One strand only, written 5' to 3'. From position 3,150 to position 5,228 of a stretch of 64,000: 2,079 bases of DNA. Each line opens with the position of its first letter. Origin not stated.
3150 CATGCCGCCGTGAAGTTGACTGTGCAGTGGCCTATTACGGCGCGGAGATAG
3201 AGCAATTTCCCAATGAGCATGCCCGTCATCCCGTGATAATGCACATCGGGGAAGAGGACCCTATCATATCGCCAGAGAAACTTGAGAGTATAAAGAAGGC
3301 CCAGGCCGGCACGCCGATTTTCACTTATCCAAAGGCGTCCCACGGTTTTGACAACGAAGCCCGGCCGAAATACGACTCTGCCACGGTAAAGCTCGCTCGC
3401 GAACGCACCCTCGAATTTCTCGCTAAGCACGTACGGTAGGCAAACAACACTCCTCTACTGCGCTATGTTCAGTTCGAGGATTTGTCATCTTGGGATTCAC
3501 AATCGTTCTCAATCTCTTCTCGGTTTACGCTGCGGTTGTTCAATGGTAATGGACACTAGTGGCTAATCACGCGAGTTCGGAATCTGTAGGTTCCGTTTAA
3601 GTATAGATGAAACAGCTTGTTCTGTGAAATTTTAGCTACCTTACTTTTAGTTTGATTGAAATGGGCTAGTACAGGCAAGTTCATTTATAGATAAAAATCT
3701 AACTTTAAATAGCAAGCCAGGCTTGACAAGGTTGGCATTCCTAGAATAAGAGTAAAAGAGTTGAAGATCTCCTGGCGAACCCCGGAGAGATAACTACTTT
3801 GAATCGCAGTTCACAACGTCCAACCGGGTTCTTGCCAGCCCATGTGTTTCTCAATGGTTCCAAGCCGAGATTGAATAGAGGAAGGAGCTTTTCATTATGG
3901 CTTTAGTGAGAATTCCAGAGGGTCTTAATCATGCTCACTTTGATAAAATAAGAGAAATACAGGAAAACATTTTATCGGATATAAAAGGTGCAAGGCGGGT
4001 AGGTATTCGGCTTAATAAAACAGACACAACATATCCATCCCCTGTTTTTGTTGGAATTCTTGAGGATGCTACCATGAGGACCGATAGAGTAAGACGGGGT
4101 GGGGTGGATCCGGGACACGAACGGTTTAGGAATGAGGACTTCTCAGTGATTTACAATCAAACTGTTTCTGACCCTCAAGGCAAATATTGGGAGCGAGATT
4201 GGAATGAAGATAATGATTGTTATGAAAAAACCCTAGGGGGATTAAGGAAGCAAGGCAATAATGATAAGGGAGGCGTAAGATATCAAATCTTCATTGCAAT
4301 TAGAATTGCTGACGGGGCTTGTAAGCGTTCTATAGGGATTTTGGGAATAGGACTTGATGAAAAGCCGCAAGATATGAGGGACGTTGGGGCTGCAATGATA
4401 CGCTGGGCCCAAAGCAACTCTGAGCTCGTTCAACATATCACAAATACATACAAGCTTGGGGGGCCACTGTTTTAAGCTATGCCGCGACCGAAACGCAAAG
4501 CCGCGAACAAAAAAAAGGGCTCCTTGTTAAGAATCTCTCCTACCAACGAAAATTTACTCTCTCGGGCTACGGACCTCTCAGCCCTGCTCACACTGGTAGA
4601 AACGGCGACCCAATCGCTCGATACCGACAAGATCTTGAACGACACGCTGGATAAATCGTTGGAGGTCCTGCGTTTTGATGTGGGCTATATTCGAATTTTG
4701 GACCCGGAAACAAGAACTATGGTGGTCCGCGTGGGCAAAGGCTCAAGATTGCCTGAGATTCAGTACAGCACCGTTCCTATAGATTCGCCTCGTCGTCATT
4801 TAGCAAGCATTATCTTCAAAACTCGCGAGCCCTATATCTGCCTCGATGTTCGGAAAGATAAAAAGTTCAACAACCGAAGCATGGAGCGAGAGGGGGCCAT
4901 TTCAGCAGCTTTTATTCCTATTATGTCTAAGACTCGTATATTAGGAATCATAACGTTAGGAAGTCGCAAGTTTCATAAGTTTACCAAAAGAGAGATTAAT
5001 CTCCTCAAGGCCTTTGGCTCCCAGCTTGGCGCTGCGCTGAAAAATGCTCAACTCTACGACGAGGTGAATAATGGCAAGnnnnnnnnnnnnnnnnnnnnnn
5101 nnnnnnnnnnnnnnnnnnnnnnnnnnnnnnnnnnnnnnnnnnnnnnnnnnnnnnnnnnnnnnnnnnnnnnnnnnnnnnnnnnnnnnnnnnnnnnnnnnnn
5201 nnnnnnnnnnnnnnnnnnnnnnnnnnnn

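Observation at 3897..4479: Uncharacterised 192-aa protein translationally coupled to the GAF-PAS kinase: candidate accessory sensor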

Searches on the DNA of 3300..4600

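Call 20: search_rna_families(source=window, start=3300, end=4600, threshold=evalue, max_evalue=10)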
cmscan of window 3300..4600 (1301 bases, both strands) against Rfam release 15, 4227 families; matches with E-value up to 10: 2.
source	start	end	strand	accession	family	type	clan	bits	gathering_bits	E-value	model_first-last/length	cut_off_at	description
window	3467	3522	-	RF01144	sR17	Gene; snRNA; snoRNA; CD-box;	-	21.5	36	0.022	1-55/55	no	Small nucleolar RNA sR17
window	4141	4198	+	RF00153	SNORD62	Gene; snRNA; snoRNA; CD-box;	CL00068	18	39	2.8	1-86/86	no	Small nucleolar RNA SNORD62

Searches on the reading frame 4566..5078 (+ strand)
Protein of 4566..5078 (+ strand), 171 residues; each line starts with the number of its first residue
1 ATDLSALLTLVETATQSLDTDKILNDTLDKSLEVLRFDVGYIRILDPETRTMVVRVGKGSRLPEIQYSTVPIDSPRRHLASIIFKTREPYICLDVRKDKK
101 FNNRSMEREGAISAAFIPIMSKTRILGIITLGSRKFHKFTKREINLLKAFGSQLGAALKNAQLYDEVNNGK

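Call 62: find_related_loci(query=A5, collection=metagenome_contigs, flank=7000)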
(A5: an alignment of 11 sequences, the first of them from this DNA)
Query A5 (171 aa) in metagenome_contigs; peptide patterns used: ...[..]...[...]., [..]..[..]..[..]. (x = any residue, [..] = any of these).
600 stretches matched a pattern (row limit reached: there are more); 258 encode a relative of the query (tblastn E <= 1e-3); the best 80 are kept; 80 distinct loci.
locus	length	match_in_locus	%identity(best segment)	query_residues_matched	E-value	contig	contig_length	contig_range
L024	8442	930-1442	62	1-171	2e-71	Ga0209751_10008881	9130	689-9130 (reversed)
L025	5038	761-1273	62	1-171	2e-71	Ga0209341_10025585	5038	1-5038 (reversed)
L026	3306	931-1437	65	3-171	4e-71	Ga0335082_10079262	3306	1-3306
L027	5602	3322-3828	64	3-171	5e-71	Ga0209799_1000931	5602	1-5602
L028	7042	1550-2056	63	3-171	4e-70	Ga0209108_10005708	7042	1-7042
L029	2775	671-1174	61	4-171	1e-70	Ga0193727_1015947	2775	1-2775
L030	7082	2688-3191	61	4-171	5e-69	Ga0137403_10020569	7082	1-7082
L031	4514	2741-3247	62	3-171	9e-69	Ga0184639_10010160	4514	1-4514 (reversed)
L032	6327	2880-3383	61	4-171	2e-68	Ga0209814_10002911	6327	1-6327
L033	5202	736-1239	60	4-171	2e-68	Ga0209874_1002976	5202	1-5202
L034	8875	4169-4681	58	1-171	8e-68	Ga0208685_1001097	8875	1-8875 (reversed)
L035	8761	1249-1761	58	1-171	8e-68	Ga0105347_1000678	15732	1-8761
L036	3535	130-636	62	3-171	5e-67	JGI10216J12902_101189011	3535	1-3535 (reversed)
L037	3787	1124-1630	62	3-171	8e-67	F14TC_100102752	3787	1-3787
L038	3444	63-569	59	3-171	1e-66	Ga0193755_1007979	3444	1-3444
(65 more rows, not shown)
